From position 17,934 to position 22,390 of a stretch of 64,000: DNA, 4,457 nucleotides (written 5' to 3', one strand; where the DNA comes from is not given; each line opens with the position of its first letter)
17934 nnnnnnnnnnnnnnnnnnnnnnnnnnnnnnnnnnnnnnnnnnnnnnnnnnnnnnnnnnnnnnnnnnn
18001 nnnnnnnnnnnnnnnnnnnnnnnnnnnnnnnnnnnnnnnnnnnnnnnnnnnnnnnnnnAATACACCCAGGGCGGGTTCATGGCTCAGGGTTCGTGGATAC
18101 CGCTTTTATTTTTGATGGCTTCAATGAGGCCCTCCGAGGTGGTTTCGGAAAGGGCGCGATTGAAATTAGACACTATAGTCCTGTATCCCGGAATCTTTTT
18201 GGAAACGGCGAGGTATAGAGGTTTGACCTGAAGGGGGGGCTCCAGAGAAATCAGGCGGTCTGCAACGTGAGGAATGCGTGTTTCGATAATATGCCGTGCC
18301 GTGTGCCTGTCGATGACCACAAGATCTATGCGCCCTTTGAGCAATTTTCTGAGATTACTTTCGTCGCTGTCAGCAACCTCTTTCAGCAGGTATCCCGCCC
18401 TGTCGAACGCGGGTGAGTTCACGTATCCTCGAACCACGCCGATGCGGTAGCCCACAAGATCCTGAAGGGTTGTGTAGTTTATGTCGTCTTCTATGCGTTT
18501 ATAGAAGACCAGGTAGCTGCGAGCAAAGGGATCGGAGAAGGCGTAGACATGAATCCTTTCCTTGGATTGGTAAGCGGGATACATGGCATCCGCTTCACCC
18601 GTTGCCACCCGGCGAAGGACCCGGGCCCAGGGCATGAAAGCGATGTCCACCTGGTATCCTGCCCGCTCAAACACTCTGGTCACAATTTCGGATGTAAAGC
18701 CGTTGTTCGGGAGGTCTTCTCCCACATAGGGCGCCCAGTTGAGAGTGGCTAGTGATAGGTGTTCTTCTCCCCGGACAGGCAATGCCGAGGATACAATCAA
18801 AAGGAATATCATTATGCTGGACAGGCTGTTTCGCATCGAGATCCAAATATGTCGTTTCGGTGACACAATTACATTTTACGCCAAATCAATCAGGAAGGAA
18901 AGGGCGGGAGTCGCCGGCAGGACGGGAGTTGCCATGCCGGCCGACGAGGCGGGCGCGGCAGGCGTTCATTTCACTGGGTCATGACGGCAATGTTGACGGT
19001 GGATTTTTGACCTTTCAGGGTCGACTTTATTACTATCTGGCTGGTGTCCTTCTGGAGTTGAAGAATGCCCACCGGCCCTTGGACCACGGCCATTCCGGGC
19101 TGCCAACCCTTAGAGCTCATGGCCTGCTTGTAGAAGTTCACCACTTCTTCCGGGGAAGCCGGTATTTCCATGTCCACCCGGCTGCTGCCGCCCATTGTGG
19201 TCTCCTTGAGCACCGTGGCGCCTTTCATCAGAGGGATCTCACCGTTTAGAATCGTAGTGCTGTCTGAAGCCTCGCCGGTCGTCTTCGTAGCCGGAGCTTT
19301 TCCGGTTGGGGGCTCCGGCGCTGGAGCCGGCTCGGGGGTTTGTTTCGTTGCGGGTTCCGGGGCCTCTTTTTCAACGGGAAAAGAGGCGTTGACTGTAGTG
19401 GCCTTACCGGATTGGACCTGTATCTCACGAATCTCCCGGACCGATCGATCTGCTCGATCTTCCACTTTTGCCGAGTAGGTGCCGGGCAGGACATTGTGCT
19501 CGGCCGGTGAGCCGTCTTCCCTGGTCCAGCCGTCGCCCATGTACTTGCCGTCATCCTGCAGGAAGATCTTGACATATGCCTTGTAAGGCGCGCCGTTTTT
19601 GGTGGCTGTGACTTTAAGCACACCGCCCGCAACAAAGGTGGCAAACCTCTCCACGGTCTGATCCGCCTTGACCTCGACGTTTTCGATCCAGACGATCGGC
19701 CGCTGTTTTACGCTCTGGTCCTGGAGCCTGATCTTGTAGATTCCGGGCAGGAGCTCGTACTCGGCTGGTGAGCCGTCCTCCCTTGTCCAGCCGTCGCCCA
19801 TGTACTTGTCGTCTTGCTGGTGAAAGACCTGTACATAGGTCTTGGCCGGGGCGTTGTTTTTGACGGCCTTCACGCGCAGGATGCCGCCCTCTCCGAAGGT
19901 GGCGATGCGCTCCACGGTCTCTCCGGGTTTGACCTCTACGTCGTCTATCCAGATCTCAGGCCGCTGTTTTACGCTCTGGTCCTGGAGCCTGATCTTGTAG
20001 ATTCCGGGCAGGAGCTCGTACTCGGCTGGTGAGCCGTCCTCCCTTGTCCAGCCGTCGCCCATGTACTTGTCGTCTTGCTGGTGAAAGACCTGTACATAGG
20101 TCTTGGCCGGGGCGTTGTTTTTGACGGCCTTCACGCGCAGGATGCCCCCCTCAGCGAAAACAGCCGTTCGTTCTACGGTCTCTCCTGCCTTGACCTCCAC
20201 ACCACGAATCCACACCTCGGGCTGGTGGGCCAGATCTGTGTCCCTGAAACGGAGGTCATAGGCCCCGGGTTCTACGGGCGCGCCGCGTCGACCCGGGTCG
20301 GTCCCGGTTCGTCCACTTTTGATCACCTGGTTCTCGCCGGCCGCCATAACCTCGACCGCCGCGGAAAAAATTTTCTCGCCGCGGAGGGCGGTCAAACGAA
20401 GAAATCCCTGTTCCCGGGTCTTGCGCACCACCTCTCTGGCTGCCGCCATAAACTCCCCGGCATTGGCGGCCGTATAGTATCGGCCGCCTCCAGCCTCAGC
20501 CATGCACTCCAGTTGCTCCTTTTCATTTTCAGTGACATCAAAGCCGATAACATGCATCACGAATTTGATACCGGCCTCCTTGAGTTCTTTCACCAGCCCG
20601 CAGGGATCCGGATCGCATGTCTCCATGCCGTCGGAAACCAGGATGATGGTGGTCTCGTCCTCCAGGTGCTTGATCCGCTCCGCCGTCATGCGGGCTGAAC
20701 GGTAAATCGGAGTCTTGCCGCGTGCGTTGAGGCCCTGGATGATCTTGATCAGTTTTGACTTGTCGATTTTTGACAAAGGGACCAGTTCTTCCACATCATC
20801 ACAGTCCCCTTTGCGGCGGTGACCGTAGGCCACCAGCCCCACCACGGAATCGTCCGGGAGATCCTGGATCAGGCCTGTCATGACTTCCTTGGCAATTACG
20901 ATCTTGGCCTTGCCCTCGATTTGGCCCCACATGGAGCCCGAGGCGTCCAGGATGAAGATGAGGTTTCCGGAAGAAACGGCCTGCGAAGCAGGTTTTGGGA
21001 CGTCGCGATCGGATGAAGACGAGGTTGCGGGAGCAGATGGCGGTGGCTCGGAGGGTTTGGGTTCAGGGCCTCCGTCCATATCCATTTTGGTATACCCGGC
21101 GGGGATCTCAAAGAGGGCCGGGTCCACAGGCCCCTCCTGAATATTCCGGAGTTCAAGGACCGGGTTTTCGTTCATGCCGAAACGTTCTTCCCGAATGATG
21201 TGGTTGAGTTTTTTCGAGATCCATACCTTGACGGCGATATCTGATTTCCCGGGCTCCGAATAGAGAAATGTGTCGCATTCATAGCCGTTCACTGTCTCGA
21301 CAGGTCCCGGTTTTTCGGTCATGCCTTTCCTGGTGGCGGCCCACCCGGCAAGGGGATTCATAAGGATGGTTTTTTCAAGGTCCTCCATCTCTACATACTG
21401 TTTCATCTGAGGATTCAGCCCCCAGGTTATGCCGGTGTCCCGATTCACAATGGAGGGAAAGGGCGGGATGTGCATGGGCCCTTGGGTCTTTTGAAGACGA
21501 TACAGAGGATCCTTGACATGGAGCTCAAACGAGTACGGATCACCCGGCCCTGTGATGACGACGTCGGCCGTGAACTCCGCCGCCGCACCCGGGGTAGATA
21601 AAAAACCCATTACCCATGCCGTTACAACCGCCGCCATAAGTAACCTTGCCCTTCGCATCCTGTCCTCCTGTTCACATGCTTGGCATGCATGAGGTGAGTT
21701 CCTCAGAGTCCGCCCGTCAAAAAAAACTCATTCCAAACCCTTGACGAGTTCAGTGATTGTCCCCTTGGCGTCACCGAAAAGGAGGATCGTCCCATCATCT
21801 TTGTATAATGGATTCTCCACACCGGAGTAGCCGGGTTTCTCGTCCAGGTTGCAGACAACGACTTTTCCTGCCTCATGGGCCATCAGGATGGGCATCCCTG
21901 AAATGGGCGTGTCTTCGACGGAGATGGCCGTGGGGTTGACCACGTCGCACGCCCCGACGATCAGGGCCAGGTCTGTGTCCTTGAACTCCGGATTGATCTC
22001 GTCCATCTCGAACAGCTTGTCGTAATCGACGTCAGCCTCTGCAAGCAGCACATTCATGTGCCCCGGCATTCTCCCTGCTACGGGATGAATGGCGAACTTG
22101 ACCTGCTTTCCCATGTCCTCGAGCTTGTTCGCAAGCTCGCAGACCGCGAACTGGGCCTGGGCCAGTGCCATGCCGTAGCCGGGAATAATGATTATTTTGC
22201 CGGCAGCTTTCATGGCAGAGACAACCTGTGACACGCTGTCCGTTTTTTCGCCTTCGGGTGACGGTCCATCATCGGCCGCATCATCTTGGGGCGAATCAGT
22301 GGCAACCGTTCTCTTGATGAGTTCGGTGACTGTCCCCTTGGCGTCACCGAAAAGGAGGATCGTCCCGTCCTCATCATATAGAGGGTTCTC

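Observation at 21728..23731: PntB with a tandem, partly homogenised duplication of the NADP(H)-binding domain III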

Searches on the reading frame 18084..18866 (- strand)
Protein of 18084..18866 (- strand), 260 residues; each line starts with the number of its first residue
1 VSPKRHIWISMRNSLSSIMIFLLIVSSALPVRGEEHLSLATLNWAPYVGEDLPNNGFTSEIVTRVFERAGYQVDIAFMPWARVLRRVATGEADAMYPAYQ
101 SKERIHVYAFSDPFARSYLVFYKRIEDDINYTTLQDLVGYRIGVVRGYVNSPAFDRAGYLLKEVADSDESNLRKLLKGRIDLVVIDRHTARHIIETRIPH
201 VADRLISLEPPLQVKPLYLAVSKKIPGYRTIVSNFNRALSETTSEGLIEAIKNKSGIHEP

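Call 45: search_protein_families(library=pfam, proteins=[window:18084-18866:-], max_evalue=0.00001)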
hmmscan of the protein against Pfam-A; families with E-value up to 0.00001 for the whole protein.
window:18084-18866:- (260 aa): 1 family
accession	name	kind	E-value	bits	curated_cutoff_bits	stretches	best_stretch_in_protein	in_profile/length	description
PF00497.25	SBP_bac_3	-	6.3e-11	42.6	26.4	1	49-254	16-128/132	Bacterial extracellular solute-binding proteins, family 3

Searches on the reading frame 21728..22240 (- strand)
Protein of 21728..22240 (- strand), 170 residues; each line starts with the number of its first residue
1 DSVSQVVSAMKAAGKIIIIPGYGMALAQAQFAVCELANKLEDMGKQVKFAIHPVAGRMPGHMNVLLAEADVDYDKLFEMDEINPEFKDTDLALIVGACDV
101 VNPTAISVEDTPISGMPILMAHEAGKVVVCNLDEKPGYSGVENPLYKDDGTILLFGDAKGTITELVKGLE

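Call 40: search_protein_representatives(protein=window:21728-22240:-)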
Query: 170 residues. Proteins with E-value up to 0.001 (for the whole library): 4210; up to 1e-10: 2433; up to 1e-30: 690. The best 150 are listed.
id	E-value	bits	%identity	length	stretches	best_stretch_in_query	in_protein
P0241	5.4e-247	826.6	62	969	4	9-167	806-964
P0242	6.8e-184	621.4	62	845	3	10-169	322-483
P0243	6.4e-183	618.2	57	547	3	1-168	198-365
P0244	3.4e-159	541.1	54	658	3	5-166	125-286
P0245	2.5e-137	470.0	67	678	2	5-168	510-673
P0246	1.5e-128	441.4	63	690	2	5-169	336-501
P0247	1.7e-126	434.7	61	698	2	9-167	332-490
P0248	2.0e-117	405.3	59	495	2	6-168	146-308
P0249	3.7e-114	394.6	58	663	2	8-165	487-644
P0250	5.1e-113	390.9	58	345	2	8-169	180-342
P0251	1.8e-108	376.1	59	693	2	11-166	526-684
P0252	8.8e-104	360.9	56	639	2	7-169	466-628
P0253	3.6e-95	332.9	62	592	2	10-166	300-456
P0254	4.6e-92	322.8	59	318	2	10-166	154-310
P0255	3.7e-90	316.6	66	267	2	3-165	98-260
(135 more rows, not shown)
